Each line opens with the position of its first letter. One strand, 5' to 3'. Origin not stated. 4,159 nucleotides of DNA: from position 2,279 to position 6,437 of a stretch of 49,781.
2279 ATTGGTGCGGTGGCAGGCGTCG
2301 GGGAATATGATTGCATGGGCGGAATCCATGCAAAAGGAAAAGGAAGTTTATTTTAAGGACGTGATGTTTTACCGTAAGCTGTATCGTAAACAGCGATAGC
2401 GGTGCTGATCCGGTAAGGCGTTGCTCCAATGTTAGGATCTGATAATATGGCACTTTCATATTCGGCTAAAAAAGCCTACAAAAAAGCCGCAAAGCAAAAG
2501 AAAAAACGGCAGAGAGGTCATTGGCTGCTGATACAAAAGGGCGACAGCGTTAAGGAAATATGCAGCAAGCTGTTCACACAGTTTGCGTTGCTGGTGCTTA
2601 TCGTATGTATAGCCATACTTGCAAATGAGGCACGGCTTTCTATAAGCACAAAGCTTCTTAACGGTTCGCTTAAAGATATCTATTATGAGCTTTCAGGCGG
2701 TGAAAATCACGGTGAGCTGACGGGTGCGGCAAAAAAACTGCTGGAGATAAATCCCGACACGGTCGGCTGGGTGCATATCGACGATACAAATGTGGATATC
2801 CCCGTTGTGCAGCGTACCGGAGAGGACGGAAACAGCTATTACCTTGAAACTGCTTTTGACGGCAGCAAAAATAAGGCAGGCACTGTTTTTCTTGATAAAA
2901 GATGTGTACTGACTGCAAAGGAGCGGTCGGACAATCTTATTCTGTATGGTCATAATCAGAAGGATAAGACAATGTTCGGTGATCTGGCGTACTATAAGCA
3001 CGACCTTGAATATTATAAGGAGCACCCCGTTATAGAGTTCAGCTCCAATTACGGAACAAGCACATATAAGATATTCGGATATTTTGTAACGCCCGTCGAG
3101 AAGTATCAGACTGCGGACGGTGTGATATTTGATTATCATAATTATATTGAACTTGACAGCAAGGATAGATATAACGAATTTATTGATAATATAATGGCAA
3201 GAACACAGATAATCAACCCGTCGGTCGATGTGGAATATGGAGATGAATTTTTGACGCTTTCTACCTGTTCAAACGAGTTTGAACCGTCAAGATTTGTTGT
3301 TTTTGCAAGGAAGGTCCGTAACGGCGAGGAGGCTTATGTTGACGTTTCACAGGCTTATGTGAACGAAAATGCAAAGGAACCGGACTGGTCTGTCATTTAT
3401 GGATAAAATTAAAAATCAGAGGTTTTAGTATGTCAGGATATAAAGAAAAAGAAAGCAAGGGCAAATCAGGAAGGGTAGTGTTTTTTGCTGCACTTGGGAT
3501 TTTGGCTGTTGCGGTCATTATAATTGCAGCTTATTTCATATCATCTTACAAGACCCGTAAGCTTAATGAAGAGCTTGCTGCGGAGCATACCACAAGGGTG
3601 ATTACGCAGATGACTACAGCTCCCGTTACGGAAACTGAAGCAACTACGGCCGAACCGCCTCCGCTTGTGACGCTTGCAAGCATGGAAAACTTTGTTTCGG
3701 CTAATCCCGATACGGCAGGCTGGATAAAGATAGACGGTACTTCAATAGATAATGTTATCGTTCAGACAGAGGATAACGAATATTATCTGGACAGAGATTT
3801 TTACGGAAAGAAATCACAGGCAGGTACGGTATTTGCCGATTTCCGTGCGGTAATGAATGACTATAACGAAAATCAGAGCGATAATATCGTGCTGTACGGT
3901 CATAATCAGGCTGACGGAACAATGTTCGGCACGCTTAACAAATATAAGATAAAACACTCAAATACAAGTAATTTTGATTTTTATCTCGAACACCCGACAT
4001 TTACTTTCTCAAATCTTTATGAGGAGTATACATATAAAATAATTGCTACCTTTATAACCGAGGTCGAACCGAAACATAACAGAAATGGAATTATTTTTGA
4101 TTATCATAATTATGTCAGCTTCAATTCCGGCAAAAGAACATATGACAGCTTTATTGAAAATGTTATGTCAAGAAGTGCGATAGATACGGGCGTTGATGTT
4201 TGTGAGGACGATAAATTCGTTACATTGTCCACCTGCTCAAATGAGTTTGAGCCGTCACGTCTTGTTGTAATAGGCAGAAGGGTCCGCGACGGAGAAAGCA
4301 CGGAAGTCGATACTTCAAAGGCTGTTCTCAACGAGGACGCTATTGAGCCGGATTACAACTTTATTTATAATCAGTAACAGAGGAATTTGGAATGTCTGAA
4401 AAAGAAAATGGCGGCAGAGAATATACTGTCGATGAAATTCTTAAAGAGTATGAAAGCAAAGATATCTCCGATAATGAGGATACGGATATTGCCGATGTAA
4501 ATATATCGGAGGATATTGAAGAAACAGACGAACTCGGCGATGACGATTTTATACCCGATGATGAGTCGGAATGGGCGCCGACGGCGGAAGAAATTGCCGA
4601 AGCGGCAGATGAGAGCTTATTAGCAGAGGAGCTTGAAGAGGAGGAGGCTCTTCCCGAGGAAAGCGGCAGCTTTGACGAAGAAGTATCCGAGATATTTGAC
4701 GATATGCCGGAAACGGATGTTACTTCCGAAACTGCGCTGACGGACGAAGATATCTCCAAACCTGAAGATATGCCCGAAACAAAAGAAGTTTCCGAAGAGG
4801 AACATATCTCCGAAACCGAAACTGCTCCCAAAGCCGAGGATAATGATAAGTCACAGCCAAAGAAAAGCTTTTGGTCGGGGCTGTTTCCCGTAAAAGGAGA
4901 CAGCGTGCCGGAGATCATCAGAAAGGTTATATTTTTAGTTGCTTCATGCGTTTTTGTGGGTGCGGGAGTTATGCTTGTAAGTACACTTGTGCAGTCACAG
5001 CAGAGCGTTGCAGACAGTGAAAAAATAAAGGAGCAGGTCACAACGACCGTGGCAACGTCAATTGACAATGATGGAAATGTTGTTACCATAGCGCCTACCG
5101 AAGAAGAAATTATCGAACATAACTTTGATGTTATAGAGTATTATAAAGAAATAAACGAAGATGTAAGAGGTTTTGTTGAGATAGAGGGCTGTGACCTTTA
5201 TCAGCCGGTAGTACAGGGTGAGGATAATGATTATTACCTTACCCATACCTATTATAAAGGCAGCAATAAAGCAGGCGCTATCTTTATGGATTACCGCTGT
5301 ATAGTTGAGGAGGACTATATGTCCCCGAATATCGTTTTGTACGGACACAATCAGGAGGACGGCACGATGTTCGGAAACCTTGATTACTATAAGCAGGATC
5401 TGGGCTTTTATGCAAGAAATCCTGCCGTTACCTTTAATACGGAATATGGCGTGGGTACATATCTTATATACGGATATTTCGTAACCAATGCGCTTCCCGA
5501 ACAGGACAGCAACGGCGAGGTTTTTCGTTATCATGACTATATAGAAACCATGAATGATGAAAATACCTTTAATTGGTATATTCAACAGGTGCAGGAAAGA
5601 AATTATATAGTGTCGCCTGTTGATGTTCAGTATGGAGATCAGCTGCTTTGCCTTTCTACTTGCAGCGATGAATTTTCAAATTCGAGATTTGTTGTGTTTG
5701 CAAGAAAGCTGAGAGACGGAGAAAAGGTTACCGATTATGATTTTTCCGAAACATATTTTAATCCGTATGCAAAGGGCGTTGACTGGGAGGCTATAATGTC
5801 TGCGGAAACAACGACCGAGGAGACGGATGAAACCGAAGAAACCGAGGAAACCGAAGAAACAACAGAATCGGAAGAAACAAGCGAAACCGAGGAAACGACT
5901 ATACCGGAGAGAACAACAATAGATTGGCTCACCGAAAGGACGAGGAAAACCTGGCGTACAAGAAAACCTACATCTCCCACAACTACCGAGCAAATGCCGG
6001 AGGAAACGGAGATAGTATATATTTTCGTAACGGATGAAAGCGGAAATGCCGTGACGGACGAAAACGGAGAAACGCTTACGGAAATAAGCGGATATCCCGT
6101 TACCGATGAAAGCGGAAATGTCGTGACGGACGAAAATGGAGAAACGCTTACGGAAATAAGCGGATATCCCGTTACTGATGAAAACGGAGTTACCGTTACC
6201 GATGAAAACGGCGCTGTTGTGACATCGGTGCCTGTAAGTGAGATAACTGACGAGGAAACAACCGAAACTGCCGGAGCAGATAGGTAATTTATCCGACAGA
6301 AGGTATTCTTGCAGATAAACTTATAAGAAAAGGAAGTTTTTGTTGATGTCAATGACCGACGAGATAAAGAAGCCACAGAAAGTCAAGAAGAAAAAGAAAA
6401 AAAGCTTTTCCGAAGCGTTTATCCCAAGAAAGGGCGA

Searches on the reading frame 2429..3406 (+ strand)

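Call 40: search_protein_families(library=pfam, proteins=[window:2429-3406:+], max_evalue=0.00001)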
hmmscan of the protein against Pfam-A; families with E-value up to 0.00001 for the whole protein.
window:2429-3406:+ (325 aa): 1 family
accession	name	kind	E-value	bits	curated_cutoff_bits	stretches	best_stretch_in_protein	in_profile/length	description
PF04203.18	Sortase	-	4.4e-13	49.5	26.6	1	116-296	2-125/125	Sortase domain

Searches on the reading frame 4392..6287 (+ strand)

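Call 40: search_protein_families(library=pfam, proteins=[window:4392-6287:+], max_evalue=0.00001)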
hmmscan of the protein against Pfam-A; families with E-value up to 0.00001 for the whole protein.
window:4392-6287:+ (631 aa): 1 family
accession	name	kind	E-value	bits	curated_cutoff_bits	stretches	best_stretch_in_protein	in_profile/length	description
PF04203.18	Sortase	-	5.5e-11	42.7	26.6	1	263-438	2-123/125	Sortase domain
